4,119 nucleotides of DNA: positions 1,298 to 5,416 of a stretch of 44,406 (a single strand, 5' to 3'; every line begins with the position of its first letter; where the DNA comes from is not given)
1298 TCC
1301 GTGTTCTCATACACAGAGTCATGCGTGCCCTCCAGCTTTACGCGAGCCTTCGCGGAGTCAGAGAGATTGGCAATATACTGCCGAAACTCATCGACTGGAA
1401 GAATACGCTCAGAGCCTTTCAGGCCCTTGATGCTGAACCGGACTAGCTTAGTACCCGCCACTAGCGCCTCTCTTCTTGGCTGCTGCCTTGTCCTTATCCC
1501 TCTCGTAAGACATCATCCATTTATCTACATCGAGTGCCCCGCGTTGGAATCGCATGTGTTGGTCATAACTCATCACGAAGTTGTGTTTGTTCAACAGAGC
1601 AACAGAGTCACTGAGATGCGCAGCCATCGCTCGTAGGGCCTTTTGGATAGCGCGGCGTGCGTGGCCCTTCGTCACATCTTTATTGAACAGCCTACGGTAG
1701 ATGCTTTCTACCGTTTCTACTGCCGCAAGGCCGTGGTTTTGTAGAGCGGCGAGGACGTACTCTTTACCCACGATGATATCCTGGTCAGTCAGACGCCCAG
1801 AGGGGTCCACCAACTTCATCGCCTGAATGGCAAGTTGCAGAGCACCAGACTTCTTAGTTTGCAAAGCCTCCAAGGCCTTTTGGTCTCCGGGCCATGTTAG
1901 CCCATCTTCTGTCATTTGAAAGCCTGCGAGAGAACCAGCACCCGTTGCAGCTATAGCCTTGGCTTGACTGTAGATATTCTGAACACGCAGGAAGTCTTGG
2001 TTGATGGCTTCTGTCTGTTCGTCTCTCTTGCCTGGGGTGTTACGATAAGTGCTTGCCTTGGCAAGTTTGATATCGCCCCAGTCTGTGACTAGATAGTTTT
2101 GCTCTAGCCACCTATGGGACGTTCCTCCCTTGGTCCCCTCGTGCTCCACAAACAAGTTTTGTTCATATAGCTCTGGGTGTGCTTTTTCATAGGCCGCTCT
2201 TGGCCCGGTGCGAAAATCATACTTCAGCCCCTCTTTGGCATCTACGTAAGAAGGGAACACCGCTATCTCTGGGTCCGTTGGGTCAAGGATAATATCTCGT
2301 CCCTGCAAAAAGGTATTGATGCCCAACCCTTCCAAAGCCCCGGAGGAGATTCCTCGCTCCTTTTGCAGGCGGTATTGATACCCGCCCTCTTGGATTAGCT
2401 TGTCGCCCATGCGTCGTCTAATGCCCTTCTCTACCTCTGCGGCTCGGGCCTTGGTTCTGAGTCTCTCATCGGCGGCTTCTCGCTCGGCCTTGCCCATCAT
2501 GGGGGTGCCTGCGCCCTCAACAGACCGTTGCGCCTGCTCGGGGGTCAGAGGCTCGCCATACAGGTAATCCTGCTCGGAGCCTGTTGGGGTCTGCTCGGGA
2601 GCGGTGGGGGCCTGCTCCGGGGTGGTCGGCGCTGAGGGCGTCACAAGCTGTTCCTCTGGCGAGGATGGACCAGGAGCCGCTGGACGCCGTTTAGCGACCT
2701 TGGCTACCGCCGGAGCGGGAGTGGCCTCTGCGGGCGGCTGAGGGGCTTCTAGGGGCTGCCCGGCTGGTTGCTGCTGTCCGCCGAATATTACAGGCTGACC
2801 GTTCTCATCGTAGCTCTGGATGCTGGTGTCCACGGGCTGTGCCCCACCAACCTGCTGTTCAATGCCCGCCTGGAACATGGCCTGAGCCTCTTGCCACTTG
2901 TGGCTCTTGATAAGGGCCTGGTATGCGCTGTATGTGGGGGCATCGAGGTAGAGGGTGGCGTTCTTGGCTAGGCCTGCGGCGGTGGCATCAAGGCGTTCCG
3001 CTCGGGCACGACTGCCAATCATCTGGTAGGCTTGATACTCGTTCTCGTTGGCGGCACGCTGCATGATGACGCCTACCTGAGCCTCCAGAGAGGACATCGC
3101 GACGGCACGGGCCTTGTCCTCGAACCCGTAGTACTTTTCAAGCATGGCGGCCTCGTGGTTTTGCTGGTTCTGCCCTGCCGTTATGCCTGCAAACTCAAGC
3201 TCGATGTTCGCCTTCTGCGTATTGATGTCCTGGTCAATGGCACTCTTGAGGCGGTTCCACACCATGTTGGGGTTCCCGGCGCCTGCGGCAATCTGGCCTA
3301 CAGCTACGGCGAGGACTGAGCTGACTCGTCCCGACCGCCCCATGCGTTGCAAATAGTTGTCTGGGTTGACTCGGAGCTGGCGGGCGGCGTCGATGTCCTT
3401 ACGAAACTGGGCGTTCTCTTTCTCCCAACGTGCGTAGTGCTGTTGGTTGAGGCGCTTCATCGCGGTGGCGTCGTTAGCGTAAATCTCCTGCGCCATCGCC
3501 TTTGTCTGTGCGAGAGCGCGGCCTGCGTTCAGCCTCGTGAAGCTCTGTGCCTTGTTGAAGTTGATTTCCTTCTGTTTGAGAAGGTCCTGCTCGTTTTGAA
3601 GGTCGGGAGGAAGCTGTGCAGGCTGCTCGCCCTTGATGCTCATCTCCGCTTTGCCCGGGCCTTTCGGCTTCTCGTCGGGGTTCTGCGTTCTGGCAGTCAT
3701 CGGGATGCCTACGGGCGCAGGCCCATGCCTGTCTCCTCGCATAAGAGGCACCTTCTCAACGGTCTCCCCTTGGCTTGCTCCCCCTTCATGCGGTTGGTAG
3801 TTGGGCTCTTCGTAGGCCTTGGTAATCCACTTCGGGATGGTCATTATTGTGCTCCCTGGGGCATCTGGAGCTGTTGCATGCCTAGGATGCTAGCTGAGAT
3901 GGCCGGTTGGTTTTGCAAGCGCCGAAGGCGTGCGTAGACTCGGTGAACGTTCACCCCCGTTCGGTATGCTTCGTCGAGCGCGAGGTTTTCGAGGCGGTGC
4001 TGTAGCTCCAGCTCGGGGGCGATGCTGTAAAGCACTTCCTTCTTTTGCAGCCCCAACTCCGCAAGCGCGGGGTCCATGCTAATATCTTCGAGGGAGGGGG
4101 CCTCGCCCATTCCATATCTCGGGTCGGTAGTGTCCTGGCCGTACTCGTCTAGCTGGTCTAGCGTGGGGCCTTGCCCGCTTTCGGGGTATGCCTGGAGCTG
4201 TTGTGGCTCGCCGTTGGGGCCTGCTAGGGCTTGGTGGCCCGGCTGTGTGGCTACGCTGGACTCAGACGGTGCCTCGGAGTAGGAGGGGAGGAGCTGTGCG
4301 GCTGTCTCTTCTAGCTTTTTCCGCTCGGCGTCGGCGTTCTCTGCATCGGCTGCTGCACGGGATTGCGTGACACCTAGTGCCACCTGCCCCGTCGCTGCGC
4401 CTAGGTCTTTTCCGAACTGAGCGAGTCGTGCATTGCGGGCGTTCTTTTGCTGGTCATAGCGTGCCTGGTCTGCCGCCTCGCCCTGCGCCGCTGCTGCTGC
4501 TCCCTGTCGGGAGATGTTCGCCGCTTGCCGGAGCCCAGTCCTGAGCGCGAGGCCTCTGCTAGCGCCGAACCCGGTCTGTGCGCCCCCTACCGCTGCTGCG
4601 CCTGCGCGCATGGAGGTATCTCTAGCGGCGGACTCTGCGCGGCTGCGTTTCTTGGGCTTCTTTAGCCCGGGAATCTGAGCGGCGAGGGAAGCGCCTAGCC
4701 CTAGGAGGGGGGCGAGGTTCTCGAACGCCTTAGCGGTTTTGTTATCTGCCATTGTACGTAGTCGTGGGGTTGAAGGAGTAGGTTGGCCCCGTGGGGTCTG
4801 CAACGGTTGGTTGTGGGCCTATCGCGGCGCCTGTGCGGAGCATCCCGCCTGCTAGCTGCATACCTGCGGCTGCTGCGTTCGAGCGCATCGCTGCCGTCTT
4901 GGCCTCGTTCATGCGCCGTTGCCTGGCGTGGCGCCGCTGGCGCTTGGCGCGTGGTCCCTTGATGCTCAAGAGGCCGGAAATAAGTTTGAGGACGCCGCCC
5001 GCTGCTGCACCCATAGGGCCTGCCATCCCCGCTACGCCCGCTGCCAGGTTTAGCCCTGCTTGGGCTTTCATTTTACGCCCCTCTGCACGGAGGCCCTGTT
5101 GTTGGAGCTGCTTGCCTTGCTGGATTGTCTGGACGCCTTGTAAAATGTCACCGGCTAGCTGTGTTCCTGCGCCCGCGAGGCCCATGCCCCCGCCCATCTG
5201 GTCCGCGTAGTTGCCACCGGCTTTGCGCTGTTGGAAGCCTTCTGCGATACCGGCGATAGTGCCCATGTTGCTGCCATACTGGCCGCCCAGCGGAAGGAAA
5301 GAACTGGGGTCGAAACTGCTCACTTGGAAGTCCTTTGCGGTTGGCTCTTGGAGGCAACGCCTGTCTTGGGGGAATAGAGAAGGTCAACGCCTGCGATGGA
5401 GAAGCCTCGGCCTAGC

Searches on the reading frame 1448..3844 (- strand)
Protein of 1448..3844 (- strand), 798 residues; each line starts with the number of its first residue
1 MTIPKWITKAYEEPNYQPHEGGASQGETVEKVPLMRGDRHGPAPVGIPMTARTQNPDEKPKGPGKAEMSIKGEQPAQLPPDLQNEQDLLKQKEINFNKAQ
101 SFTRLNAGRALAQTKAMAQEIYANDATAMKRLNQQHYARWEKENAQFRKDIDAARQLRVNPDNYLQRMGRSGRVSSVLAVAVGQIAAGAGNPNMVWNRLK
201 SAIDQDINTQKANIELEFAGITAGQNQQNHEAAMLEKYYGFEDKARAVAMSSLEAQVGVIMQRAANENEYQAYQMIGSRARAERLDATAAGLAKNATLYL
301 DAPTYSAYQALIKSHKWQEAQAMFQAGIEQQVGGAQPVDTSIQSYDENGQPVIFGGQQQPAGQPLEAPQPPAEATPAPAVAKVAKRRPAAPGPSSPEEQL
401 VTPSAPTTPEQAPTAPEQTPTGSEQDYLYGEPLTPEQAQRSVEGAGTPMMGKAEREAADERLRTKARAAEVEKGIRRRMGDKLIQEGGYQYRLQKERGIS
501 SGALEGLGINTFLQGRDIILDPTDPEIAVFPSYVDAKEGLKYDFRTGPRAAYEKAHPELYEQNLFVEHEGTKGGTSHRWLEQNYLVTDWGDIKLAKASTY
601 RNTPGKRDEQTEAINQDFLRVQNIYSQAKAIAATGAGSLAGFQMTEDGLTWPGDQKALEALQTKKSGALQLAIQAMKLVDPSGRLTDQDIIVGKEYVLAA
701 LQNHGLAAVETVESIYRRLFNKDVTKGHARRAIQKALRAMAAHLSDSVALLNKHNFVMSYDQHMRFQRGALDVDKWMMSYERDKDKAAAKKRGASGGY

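Call 20: find_encoding_contigs(protein=window:1448-3844:-, flank=10000, max_places=6)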
Protein window:1448-3844:- (798 aa): 2 contigs read that carry it; 1 place shown.
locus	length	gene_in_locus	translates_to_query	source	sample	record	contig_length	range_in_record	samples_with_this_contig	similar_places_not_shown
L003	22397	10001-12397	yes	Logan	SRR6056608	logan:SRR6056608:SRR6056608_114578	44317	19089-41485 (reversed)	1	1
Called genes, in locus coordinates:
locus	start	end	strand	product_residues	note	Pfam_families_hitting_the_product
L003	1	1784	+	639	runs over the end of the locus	-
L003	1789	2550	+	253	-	-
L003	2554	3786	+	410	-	-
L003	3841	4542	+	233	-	PF24175:SU10_adaptor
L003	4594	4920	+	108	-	-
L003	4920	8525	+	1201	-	-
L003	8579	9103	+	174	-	-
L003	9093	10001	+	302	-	-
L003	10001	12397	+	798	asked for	-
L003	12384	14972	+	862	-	-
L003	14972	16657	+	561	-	-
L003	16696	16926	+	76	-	-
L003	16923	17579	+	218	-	PF00089:Trypsin, PF13365:Trypsin_2, PF10459:Peptidase_S46 (weak)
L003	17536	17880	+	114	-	-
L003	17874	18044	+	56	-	-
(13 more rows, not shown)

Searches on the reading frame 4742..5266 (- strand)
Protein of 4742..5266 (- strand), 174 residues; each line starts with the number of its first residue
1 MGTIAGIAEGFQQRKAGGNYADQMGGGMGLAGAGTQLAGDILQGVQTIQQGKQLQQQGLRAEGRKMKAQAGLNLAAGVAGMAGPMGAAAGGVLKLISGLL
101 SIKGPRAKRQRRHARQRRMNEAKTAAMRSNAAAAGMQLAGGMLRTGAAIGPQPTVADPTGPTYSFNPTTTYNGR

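Call 45: find_encoding_contigs(protein=window:4742-5266:-, flank=10000, max_places=6)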
Protein window:4742-5266:- (174 aa): no gene with exactly this product is on record in the collection.
